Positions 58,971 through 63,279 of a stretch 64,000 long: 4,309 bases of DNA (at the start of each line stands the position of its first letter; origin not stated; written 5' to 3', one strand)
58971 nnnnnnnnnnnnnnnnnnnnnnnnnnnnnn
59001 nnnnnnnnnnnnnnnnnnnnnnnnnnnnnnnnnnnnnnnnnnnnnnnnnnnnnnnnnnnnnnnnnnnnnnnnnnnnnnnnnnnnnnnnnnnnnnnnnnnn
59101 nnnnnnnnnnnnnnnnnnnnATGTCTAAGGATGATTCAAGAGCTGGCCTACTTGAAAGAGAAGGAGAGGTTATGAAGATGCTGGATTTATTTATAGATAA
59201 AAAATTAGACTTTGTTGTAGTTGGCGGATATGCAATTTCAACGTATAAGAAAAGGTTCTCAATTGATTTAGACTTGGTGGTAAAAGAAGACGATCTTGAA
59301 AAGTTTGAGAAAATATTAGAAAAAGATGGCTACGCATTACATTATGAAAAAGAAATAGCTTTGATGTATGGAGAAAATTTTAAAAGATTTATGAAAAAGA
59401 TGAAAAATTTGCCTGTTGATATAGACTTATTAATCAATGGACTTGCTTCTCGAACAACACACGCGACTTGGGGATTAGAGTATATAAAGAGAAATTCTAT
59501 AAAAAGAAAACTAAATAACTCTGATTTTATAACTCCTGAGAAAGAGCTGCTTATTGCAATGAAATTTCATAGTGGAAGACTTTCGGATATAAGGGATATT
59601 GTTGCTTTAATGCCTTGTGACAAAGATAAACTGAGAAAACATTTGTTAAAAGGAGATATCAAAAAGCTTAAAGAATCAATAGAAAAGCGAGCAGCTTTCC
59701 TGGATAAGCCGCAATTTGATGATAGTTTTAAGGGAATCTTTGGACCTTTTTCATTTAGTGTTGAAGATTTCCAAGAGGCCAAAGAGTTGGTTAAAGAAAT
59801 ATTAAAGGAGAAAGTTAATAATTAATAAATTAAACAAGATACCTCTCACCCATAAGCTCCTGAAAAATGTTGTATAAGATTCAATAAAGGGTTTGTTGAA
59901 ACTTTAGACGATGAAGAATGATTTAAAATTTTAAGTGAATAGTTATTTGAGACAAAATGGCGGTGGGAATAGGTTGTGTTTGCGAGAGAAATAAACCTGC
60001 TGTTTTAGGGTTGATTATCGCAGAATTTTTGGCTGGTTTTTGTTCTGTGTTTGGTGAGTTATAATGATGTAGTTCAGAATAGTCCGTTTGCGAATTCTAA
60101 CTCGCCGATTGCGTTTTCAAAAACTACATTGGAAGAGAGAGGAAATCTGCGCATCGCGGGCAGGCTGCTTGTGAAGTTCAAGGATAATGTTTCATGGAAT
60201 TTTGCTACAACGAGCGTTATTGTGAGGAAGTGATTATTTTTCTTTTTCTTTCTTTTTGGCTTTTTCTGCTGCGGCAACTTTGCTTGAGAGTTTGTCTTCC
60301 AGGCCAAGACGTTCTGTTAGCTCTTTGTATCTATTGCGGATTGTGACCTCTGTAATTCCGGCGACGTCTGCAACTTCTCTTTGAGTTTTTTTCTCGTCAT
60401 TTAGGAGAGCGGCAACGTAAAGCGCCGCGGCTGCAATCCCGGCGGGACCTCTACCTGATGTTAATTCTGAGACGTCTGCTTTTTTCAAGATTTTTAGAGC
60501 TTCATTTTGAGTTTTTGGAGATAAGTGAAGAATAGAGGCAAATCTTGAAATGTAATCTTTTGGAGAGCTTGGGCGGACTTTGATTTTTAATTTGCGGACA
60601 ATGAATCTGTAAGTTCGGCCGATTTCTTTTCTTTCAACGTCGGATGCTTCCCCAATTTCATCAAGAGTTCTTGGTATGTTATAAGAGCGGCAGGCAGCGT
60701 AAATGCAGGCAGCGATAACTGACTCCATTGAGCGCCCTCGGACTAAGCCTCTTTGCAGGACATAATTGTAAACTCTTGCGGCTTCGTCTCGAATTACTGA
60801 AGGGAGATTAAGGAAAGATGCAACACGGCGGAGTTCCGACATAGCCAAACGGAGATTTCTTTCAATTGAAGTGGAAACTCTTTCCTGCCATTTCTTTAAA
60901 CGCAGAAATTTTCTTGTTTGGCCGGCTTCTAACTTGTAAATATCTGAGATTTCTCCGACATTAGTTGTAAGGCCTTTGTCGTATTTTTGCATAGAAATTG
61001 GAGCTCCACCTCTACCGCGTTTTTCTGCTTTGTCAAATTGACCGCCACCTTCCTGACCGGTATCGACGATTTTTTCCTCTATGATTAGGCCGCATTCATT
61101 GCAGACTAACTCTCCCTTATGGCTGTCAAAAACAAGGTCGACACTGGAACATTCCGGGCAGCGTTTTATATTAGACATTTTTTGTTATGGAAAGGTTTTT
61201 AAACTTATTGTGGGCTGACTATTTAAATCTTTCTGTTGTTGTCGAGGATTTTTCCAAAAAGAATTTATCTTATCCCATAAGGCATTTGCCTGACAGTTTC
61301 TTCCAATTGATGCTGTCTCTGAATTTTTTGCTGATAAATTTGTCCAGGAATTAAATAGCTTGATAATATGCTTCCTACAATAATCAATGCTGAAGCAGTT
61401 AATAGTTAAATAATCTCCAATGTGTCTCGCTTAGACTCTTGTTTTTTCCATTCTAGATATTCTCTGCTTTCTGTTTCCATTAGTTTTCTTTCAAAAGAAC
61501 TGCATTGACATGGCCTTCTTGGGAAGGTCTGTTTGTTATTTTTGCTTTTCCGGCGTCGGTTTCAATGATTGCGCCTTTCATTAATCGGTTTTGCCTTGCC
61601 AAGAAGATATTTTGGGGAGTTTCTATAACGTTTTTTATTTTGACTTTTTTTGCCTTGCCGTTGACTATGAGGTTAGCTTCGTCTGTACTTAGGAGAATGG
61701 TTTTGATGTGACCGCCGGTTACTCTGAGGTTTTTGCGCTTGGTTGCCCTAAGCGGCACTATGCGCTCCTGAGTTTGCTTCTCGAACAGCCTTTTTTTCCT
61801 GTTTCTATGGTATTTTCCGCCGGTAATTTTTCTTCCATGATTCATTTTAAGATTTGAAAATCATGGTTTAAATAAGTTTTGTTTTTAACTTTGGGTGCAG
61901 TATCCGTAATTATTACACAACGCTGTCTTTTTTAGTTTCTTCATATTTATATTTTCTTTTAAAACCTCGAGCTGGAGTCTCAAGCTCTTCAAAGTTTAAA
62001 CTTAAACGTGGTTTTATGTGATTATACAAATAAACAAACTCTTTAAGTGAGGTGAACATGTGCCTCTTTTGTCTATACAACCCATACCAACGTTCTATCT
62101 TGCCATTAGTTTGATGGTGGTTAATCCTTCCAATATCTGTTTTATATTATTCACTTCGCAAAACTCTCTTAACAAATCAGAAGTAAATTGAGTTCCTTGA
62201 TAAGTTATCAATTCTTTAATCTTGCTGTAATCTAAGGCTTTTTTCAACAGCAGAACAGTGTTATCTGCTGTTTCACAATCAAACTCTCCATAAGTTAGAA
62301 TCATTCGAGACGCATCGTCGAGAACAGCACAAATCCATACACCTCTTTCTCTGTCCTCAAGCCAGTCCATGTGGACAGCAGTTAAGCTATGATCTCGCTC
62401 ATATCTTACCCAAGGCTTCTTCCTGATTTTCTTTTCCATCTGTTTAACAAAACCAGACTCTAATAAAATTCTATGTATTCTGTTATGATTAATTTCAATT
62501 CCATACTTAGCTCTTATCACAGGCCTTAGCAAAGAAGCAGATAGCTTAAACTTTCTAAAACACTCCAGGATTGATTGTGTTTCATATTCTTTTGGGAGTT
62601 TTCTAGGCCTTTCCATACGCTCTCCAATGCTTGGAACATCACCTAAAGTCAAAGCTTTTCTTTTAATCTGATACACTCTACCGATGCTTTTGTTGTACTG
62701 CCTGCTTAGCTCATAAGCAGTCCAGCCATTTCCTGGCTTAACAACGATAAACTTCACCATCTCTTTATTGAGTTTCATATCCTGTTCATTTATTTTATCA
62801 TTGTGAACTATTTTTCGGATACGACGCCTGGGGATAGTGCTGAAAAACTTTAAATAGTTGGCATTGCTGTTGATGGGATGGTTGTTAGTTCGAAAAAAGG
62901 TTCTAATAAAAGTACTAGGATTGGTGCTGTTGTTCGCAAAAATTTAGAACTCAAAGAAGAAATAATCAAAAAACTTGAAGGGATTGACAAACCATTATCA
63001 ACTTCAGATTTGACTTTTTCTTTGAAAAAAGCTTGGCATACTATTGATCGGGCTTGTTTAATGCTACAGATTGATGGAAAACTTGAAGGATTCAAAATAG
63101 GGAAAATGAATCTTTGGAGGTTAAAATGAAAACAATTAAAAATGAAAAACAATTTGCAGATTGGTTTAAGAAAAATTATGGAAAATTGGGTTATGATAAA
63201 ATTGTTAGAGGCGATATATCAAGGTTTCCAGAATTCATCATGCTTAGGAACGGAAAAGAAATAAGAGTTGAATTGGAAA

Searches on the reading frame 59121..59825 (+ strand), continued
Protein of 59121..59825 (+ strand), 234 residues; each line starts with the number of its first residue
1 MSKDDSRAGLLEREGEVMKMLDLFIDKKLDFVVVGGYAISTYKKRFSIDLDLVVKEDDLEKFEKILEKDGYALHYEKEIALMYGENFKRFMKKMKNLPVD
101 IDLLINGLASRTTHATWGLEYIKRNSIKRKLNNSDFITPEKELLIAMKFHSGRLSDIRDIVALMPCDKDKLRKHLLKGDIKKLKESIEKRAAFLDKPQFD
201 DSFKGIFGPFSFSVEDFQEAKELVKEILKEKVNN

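Call 87: search_solved_structures(query=A5, max_evalue=10)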
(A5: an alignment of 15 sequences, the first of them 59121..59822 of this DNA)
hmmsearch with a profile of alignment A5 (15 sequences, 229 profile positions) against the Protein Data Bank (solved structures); distinct sequences matched with E-value up to 10: 2.
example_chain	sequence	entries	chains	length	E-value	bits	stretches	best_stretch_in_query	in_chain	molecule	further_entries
8an4_A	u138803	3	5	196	0.27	14.1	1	28-66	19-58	Bacterial toxin | Nucleotidyl transferase AbiEii/AbiGii toxin family protein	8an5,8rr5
4gaa_A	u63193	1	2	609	1.1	12.1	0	116-149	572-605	MGC78867 protein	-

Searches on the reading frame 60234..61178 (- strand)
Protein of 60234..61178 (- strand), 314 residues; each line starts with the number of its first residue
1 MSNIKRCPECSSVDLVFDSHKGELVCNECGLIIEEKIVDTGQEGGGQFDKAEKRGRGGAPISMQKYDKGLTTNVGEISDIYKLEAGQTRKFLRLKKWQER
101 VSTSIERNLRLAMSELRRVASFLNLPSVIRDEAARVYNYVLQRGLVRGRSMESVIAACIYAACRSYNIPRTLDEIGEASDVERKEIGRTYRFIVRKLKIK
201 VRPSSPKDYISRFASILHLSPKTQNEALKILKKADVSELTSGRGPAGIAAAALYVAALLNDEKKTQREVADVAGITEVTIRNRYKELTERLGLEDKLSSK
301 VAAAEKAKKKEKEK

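Call 4: search_protein_families(library=pfam, proteins=[window:60234-61178:-], max_evalue=1)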
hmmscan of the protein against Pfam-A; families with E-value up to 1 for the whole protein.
window:60234-61178:- (314 aa): 20 families
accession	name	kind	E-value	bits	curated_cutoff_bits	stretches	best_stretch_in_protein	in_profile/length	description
PF00382.24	TFIIB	-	3.7e-48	161.9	23.6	2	202-289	4-91/92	Transcription factor TFIIB repeat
PF08271.17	Zn_Ribbon_TF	-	2.6e-12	46.5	29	1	6-43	2-39/43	TFIIB zinc-binding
PF04545.22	Sigma70_r4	-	2.6e-05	24.1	24.1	1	261-286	18-43/50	Sigma-70, region 4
PF03966.22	Trm112p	-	0.0011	19.3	22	1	6-32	9-34/40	Trm112p-like protein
PF22109.2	Zn_ribbon_tTFIIB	-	0.0024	18.1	28.6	1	5-33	10-39/40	Transcription factor IIB, zinc ribbon, Trypanosome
PF01667.23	Ribosomal_S27e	-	0.0045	17.1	24.5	1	6-33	9-36/55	Ribosomal protein S27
PF13412.12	HTH_24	-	0.011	15.8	21.9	1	257-289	11-43/48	Winged helix-turn-helix DNA-binding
PF02984.24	Cyclin_C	-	0.015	15.8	22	1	245-310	44-108/119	Cyclin, C-terminal domain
PF08792.16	A2L_zn_ribbon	-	0.02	15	22.9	1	2-32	1-30/33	A2L zinc ribbon domain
PF00134.28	Cyclin_N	-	0.024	14.8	23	1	132-201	54-126/127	Cyclin, N-terminal domain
PF01978.25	TrmB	-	0.029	14.7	25.6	0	256-286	15-45/68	Sugar-specific transcriptional regulator TrmB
PF01381.28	HTH_3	-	0.03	14.8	23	1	258-282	4-28/55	Helix-turn-helix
PF11781.13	Zn_ribbon_RRN7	-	0.032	14.3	27.1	1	5-34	5-32/32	Zinc-finger of RNA-polymerase I-specific TFIIB, Rrn7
PF01857.25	RB_B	-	0.033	14.6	26.9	1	105-179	6-82/144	Retinoblastoma-associated protein B domain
PF13404.12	HTH_AsnC-type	-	0.04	14.2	27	1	256-287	10-41/42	AsnC-type helix-turn-helix domain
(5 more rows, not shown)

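Call 89: find_related_loci(query=window:60234-61178:-, collection=metagenome_contigs, flank=6000)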
Query window:60234-61178:- (314 aa) in metagenome_contigs; peptide patterns used: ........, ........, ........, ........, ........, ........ (x = any residue, [..] = any of these).
600 stretches matched a pattern (row limit reached: there are more); 117 encode a relative of the query (tblastn E <= 1e-3); the best 80 are kept; 80 distinct loci.
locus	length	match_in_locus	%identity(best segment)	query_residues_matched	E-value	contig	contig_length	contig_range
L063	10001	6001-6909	88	1-303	0e+0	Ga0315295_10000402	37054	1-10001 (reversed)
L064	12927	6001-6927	87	1-309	0e+0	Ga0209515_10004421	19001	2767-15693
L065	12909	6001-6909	87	1-303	0e+0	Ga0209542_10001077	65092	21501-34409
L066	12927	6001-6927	86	1-309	0e+0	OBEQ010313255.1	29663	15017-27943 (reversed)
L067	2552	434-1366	89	1-311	0e+0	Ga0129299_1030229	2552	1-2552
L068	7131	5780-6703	90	1-308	0e+0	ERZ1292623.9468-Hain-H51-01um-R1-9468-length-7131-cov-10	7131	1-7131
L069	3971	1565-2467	92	1-301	0e+0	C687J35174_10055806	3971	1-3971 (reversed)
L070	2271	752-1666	89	1-305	0e+0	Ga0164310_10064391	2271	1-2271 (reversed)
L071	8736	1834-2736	92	1-301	0e+0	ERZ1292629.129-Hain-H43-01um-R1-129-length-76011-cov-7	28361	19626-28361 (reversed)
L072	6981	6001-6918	86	1-306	0e+0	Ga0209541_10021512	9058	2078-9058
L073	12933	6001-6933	87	1-311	0e+0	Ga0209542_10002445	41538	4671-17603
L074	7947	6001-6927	88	1-309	2e-180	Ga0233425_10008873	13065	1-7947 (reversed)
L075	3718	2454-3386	87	1-311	0e+0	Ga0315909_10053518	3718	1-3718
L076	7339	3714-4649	87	1-312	0e+0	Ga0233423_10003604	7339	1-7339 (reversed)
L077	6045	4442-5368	87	1-309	0e+0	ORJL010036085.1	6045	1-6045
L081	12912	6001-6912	88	1-304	3e-175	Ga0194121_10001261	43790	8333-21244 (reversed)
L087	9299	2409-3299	86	1-297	9e-171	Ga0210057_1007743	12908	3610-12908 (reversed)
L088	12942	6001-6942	79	1-314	1e-170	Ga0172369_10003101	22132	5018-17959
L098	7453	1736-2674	82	1-310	1e-168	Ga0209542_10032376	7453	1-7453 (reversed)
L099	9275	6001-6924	80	1-310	6e-168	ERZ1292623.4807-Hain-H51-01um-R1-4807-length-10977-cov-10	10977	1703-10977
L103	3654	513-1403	80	4-300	6e-175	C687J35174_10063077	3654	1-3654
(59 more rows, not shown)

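Call 94: search_protein_families(library=pfam, proteins=[L067:1658-2251:-, L063:7036-7794:-, L073:6937-7506:-, L081:6937-7698:-, L087:3538-4584:+, L087:5356-5826:+, L088:6983-8275:-, L103:1539-2474:-, L098:2678-3151:-, L099:7119-7709:+], max_evalue=0.001)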
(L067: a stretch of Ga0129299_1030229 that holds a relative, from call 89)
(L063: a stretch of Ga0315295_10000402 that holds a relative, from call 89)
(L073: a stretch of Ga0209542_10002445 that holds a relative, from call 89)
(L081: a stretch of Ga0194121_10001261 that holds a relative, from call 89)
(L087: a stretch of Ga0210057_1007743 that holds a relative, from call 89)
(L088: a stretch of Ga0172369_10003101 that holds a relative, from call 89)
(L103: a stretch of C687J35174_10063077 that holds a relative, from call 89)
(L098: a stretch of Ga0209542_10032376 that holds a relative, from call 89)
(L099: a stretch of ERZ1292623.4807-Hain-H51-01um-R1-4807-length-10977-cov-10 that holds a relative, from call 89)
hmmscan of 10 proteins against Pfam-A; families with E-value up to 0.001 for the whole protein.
L067:1658-2251:- (197 aa): 0 families

L063:7036-7794:- (252 aa): 2 families
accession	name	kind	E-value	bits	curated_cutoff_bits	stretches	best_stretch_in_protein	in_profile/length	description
PF01513.26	NAD_kinase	-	1e-08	36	25.5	1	16-101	59-128/130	ATP-NAD kinase N-terminal domain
PF20143.4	NAD_kinase_C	-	3.5e-07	30.4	23.7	1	125-249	1-122/126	ATP-NAD kinase C-terminal domain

L073:6937-7506:- (189 aa): 3 families
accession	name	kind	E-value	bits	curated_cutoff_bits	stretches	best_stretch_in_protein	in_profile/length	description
PF08281.18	Sigma70_r4_2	-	3.4e-13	49.5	25.7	1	126-175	3-52/54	Sigma-70, region 4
PF04545.22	Sigma70_r4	-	3e-12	46.3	24.1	1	130-178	1-49/50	Sigma-70, region 4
PF13936.12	HTH_38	-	1.2e-05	25.4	27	1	140-167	12-38/44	Helix-turn-helix domain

L081:6937-7698:- (253 aa): 1 family
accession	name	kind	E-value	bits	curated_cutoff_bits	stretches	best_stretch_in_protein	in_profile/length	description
PF04545.22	Sigma70_r4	-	6.5e-09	35.6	24.1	1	189-238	2-48/50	Sigma-70, region 4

L087:3538-4584:+ (348 aa): 2 families
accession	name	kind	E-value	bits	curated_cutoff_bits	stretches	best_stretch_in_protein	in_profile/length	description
PF22769.1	DCD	-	1.3e-18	68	27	2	186-302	22-138/153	dCTP deaminase-like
PF22569.1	DCD_C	-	7.8e-07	29.1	22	1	212-288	51-127/192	2'-deoxycytidine 5'-triphosphate deaminase (DCD), C-terminal domain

L087:5356-5826:+ (156 aa): 2 families
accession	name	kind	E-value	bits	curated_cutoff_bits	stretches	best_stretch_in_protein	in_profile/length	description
PF10107.15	Endonuc_Holl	-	2.9e-33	115.4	23.8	1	34-134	56-158/159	Endonuclease related to archaeal Holliday junction resolvase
PF14270.11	DUF4358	-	0.00075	20.1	25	0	86-141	31-84/102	Domain of unknown function (DUF4358)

L088:6983-8275:- (430 aa): 0 families

L103:1539-2474:- (311 aa): 1 family
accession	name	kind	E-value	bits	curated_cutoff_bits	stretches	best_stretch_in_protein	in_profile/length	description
PF00294.29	PfkB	-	1.8e-38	133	25.8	1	17-305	1-298/302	pfkB family carbohydrate kinase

L098:2678-3151:- (157 aa): 0 families

L099:7119-7709:+ (196 aa): 0 families

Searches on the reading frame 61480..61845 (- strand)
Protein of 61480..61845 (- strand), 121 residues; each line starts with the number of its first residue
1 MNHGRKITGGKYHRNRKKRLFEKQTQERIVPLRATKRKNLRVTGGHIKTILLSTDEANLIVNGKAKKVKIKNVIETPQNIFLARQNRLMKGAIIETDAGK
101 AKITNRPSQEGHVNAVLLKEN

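Call 4: search_protein_families(library=pfam, proteins=[window:61480-61845:-], max_evalue=1)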
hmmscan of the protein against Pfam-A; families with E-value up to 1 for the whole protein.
window:61480-61845:- (121 aa): 2 families
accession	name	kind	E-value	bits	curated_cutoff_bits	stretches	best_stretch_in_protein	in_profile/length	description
PF01201.27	Ribosomal_S8e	-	1.8e-28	99.9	30.2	1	2-118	4-133/133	Ribosomal protein S8e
PF14890.11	Intein_splicing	-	0.089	13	35.8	1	18-80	39-98/155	Intein splicing domain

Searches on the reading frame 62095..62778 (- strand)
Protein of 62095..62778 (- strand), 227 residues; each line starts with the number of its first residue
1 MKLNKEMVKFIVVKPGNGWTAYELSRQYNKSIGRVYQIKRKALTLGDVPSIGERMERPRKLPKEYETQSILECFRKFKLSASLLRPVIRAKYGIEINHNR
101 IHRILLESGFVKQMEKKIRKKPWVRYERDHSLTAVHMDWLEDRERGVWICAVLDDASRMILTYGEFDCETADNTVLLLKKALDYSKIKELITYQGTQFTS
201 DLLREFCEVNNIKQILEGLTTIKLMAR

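Call 4: search_protein_families(library=pfam, proteins=[window:62095-62778:-], max_evalue=1)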
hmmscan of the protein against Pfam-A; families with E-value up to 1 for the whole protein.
window:62095-62778:- (227 aa): 6 families
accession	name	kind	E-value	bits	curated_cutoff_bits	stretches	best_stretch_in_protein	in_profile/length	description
PF00665.32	rve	-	7.4e-09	36.2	32.6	1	133-215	6-95/102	Integrase core domain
PF04545.22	Sigma70_r4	-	0.0013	18.7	24.1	1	16-43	18-45/50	Sigma-70, region 4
PF13565.12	HTH_32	-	0.0036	18.3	33.7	1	47-105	19-73/73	Homeodomain-like domain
PF13276.12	HTH_21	-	0.014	16.1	28.1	1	87-117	29-59/60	HTH-like domain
PF13592.12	HTH_33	-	0.052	13.6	25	1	82-114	8-40/60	Winged helix-turn helix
PF08765.17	Mor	-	0.14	12.6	24.9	0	19-40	72-93/107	Mor transcription activator family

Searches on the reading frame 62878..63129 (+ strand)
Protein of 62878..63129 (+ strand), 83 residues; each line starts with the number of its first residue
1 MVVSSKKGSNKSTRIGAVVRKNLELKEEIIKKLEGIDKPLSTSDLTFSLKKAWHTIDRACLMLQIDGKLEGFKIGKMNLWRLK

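Call 4: search_protein_families(library=pfam, proteins=[window:62878-63129:+], max_evalue=1)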
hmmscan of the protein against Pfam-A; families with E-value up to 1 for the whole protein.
window:62878-63129:+ (83 aa): 1 family
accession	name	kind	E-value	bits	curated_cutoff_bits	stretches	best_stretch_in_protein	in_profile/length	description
PF03993.17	DUF349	-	0.0031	18.3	23.9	1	20-58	29-71/75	Domain of Unknown Function (DUF349)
